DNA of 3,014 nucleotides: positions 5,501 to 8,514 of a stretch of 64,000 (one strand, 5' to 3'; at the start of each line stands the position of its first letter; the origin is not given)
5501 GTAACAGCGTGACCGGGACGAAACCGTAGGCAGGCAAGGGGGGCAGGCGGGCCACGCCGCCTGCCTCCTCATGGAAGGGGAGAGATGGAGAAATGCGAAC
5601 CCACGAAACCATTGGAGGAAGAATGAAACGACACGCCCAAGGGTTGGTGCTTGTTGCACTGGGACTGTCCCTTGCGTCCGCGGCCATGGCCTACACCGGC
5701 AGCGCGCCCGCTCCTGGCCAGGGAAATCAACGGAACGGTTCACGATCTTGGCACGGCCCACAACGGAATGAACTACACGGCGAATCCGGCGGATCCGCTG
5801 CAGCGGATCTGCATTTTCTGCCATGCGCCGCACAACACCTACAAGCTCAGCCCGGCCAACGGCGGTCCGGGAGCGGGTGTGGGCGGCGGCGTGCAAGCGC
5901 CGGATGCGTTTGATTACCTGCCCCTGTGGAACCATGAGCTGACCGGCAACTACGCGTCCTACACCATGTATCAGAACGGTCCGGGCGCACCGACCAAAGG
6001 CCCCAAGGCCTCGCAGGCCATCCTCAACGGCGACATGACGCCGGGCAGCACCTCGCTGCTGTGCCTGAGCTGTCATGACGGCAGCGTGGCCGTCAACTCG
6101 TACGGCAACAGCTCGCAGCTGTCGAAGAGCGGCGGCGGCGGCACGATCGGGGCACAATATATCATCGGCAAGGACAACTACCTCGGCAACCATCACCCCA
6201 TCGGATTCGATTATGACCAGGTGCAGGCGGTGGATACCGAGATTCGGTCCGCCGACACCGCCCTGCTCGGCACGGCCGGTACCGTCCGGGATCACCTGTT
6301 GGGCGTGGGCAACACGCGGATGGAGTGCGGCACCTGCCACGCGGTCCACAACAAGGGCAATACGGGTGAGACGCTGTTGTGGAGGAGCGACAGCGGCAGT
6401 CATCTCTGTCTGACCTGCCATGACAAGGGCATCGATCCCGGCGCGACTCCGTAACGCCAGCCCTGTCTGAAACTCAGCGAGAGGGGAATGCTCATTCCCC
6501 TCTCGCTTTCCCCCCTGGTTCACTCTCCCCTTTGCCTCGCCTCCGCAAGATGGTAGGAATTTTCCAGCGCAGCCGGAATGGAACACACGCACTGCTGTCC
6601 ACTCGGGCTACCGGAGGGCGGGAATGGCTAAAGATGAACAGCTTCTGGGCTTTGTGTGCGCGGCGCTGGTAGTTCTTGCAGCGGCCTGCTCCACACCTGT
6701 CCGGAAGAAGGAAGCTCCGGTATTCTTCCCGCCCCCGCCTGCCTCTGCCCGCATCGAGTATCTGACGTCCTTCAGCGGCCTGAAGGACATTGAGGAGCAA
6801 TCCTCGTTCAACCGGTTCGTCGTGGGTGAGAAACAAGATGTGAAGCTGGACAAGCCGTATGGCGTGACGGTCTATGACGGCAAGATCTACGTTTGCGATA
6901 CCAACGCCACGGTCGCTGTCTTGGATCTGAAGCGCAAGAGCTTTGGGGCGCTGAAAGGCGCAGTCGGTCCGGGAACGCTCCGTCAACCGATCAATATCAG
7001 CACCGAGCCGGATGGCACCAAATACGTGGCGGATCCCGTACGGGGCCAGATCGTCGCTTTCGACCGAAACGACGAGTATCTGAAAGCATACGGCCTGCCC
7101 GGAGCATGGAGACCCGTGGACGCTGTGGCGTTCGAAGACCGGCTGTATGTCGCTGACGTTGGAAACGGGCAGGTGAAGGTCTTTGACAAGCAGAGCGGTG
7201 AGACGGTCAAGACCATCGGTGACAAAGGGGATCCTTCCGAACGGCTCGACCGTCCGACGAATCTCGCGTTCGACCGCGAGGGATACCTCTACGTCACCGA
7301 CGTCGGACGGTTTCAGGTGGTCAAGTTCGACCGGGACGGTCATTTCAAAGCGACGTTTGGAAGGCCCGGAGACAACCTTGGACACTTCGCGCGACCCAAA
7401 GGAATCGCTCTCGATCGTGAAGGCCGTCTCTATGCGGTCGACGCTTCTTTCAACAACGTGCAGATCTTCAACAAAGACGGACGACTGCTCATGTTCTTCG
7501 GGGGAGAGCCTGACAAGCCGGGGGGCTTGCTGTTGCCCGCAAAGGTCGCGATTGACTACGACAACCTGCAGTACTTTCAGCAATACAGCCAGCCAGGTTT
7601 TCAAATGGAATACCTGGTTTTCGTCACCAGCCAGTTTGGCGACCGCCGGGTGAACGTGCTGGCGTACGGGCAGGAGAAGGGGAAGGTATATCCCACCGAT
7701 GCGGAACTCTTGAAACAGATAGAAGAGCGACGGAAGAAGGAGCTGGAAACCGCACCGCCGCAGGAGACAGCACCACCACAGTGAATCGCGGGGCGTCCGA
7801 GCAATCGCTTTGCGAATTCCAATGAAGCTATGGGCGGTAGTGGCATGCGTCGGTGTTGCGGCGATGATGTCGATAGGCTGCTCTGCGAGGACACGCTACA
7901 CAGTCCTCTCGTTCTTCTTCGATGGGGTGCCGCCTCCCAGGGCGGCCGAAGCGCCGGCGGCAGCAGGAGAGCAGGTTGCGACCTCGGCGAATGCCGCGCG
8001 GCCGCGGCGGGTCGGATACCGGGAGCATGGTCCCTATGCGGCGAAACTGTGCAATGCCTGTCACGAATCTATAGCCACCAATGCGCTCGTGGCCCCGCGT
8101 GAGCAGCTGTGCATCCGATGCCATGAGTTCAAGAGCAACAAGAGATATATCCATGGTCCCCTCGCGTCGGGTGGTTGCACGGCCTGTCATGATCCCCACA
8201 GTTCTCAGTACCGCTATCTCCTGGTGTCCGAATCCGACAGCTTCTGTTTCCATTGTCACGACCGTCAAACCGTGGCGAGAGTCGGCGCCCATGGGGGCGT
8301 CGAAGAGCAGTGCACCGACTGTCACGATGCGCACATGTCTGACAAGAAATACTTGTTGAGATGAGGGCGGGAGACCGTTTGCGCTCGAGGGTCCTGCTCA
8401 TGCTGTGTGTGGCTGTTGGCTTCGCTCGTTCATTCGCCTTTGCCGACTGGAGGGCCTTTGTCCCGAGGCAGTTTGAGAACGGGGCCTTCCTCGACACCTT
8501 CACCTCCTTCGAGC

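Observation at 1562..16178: Non-standard porin-cytochrome-like locus: multihaem cytochromes interleaved with NHL beta-propeller lipoproteins, a 691-aa barrel and an FKBP isomerase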

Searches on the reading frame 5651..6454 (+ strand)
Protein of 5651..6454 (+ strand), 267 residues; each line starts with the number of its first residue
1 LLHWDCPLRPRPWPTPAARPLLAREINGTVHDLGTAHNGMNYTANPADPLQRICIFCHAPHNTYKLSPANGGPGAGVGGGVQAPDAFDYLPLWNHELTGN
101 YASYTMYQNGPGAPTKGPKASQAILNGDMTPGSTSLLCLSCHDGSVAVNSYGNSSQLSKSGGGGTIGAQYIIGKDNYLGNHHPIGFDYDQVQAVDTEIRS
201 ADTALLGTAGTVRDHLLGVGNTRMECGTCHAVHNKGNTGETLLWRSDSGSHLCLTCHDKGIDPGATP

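Call 5: search_protein_families(library=pfam, proteins=[window:5651-6454:+], max_evalue=0.01)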
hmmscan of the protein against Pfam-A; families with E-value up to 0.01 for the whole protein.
window:5651-6454:+ (267 aa): 3 families
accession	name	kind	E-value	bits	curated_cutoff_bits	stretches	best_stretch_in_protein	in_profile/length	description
PF09699.15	Paired_CXXCH_1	-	1.6e-09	37.7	20.6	1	224-259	7-38/41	Doubled CXXCH motif (Paired_CXXCH_1)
PF14522.11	Cytochrome_C7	-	2.1e-05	24.7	24.8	0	219-259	9-50/67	Cytochrome c7 and related cytochrome c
PF22113.1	Mtrc-MtrF_II-IV_dom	-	0.00031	20.8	30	0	221-260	118-166/176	Outer membrane cytochrome MtrC/MtrF-like, domains II/IV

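Call 8: search_solved_structures(query=window:5651-6454:+, max_evalue=1, show_alignments=2)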
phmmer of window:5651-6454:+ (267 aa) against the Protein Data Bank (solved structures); distinct sequences matched with E-value up to 1: 6.
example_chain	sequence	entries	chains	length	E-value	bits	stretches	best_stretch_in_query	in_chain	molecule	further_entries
7tfs_A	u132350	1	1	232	6.2e-17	65.1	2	90-259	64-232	Cytochrome c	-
9yuq_N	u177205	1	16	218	3.3e-12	49.6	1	90-259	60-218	Putative multiheme cytochrome c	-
7tm9_A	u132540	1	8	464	0.3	13.6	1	120-161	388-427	Bacterial alkaline phosphatase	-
6pqm_A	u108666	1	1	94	0.41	13.2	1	142-171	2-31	Alkaline phosphatase,Chaperone protein DnaJ 2 fusion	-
2mlz_B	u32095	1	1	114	0.48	13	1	119-165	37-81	Alkaline phosphatase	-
2ozy_A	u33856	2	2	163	0.54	12.8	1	221-263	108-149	Cytochrome c-type protein nrfB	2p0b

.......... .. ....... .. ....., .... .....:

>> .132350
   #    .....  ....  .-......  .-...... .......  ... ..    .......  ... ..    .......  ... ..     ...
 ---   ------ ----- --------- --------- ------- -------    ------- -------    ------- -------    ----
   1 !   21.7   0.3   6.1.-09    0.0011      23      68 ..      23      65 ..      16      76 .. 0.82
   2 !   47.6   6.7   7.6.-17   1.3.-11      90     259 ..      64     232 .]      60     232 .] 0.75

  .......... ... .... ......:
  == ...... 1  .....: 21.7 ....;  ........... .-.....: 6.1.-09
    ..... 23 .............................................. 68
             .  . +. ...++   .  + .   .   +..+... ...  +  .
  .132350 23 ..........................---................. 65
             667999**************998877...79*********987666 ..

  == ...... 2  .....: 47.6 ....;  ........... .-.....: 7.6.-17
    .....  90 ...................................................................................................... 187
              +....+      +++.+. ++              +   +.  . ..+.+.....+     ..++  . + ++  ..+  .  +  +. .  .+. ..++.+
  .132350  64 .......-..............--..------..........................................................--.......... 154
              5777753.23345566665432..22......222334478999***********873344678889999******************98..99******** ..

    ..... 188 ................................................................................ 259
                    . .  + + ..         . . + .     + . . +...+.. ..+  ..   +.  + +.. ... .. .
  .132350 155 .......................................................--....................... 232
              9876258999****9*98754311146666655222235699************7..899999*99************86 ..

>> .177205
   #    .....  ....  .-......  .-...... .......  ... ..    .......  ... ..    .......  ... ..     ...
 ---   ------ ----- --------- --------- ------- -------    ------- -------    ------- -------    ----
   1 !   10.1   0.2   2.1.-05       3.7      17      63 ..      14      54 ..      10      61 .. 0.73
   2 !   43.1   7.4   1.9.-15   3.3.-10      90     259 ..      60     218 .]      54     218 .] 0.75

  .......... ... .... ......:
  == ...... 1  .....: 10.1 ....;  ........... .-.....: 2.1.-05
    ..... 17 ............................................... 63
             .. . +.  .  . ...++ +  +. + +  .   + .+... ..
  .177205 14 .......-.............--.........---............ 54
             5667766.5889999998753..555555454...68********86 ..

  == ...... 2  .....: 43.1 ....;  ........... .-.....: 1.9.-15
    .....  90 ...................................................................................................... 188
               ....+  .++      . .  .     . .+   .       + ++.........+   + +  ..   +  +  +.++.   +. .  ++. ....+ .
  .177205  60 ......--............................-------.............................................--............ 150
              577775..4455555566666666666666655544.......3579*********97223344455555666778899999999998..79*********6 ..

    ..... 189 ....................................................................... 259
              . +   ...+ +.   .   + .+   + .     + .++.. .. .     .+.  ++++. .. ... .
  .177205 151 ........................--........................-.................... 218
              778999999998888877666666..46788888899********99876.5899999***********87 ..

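Call 47: search_protein_families(library=ncbifam, proteins=[window:5768-6454:+], max_evalue=0.01)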
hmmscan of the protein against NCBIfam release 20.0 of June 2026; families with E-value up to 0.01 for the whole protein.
window:5768-6454:+ (228 aa): 4 families
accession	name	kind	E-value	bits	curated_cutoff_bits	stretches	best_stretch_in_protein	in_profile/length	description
TIGR01905.1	paired_CXXCH_1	subfamily_domain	9.2e-07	28.7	25.2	1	186-220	8-38/41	doubled CXXCH domain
NF041028.1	decahem_GSU2203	exception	4.7e-06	26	325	1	180-220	170-209/317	GSU2203 family decaheme c-type cytochrome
TIGR03508.1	decahem_SO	subfamily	7.2e-05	22.4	192.2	0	182-219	141-175/258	DmsE family decaheme c-type cytochrome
TIGR03507.1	decahem_SO1788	subfamily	0.00057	18.5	209.3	0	185-220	244-278/672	OmcA/MtrC family decaheme c-type cytochrome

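Call 75: predict_structure(alignment_id=A6)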
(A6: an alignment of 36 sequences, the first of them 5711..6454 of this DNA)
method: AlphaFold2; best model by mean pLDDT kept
length: 247 residues; sequences in the alignment: 36
mean_pLDDT: 48.8   pTM: 0.52
mean pLDDT of the five models: 48.8, 47.6, 44.7, 44.0, 42.6
residues with pLDDT >= 90: 0; 70-90: 14; 50-70: 93; < 50: 140
segments of 3 or more residues with pLDDT < 50: 1-23, 39-72, 74-76, 87-92, 94-99, 127-160, 213-230, 239-247
pLDDT, mean of each block of 10 residues (from residue 1): 37 43 50 51 36 31 35 49 49 47 52 62 48 36 37 43 68 70 62 66 66 44 43 52 38
secondary structure, 60 per line:
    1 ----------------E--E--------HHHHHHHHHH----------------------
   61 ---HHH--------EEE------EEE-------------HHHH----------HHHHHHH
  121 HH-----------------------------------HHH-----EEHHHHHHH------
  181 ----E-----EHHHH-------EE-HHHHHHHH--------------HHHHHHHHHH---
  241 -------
elements in order: H29-38 E75-77 E84-86 H100-103 H114-122 H168-174 H192-195 H206-213 H228-237

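Call 78: fold_search(model_id=the predicted structure, library=pdb)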
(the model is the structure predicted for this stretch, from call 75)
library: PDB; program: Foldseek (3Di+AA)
matches with E <= 10: 0; with E <= 0.001: 0
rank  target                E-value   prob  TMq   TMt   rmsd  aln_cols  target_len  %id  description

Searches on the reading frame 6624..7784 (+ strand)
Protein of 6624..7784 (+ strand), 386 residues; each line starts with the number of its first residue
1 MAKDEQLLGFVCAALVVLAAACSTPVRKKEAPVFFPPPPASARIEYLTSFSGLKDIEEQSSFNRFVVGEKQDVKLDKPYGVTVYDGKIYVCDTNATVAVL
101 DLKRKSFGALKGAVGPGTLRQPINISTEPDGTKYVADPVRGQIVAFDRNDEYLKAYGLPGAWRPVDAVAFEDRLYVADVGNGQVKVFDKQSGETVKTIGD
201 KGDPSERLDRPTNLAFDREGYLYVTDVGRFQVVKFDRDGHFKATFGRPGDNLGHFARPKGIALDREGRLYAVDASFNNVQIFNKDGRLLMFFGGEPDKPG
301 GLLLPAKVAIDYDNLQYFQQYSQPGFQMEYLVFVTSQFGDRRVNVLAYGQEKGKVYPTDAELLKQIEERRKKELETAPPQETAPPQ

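Call 5: search_protein_families(library=pfam, proteins=[window:6624-7784:+], max_evalue=0.01)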
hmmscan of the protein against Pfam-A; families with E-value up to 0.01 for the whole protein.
window:6624-7784:+ (386 aa): 7 families
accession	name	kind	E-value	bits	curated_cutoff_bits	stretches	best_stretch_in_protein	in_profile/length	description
PF01436.27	NHL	-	1.1e-15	57.2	20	0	163-187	3-28/28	NHL repeat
PF08450.18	SGL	-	1e-06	29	26.3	0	172-242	146-217/246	SMP-30/Gluconolactonase/LRE-like region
PF17170.10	DUF5128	-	1.2e-06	28.4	22.9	1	220-286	54-121/321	6-bladed beta-propeller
PF25021.1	TEN_NHL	-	3.5e-06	26.7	27.1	0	255-286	141-170/357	Teneurin NHL domain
PF06739.17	SBBP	-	4e-05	23.9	20.5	0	207-225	11-29/38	Beta-propeller repeat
PF16288.11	DUF4934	-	0.00016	22.2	27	1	170-241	32-100/102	Domain of unknown function (DUF4934)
PF03478.24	Beta-prop_KIB1-4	-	0.0064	16.5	27.4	0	79-107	115-143/242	KIB1-4 beta-propeller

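Call 47: search_protein_families(library=ncbifam, proteins=[window:6624-7784:+], max_evalue=0.01)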
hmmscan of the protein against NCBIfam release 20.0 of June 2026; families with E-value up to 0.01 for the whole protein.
window:6624-7784:+ (386 aa): 6 families
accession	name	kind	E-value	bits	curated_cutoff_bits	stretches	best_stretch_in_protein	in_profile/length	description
NF035926.1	scyF_NHL_VPEP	equivalog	8.6e-34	117.3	350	2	173-314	115-258/376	scytonemin biosynthesis PEP-CTERM protein ScyF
NF033206.1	ScyE_fam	subfamily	7.6e-10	38.8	80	1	206-272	5-89/333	ScyD/ScyE family protein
NF053768.1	CIS12_fam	equivalog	2.7e-06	26.3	860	1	125-275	49-187/715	CIS12 family contractile injection system protein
NF047780.1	LIC12708_fam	subfamily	0.00023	20.2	150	0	130-289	66-217/391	LIC_12708 family protein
TIGR02276.1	beta_rpt_yvtn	repeat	0.003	17.5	27.85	0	172-199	4-31/42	beta-propeller repeat protein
NF038015.2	AztD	exception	0.0041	15.9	400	0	130-204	275-348/356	zinc metallochaperone AztD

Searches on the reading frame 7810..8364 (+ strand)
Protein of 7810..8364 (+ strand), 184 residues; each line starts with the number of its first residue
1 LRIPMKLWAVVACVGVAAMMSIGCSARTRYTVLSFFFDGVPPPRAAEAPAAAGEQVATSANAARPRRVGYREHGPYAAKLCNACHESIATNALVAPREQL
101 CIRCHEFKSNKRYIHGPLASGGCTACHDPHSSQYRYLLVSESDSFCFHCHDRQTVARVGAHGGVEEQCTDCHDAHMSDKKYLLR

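Call 5: search_protein_families(library=pfam, proteins=[window:7810-8364:+], max_evalue=0.01)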
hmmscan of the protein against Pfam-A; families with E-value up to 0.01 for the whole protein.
window:7810-8364:+ (184 aa): 5 families
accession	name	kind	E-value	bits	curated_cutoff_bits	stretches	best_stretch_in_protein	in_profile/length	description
PF09699.15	Paired_CXXCH_1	-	9.7e-25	86.4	20.6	3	115-153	1-39/41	Doubled CXXCH motif (Paired_CXXCH_1)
PF14522.11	Cytochrome_C7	-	1.1e-06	28.7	24.8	2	67-106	30-67/67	Cytochrome c7 and related cytochrome c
PF14537.11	Cytochrom_c3_2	-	0.00027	21.8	25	0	80-151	8-79/79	Cytochrome c3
PF12773.13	DZR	-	0.00063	20.3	27.3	0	76-107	10-33/45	Double zinc ribbon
PF22113.1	Mtrc-MtrF_II-IV_dom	-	0.00067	19.7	30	0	144-179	7-42/176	Outer membrane cytochrome MtrC/MtrF-like, domains II/IV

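Call 47: search_protein_families(library=ncbifam, proteins=[window:7810-8364:+], max_evalue=0.01)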
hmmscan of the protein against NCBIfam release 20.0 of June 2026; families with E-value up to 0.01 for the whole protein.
window:7810-8364:+ (184 aa): 4 families
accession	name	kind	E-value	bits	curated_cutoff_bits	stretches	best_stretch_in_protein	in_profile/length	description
TIGR01905.1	paired_CXXCH_1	subfamily_domain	9.5e-24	83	25.2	3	115-152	1-38/41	doubled CXXCH domain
NF041028.1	decahem_GSU2203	exception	2e-13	50.3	325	1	78-182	128-239/317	GSU2203 family decaheme c-type cytochrome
TIGR03508.1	decahem_SO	subfamily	1.4e-11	44.4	192.2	1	81-184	97-208/258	DmsE family decaheme c-type cytochrome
NF045713.1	CxxCH_16_HmcA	equivalog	0.0072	15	400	1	99-180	112-189/541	sulfate respiration complex hexadecaheme cytochrome HmcA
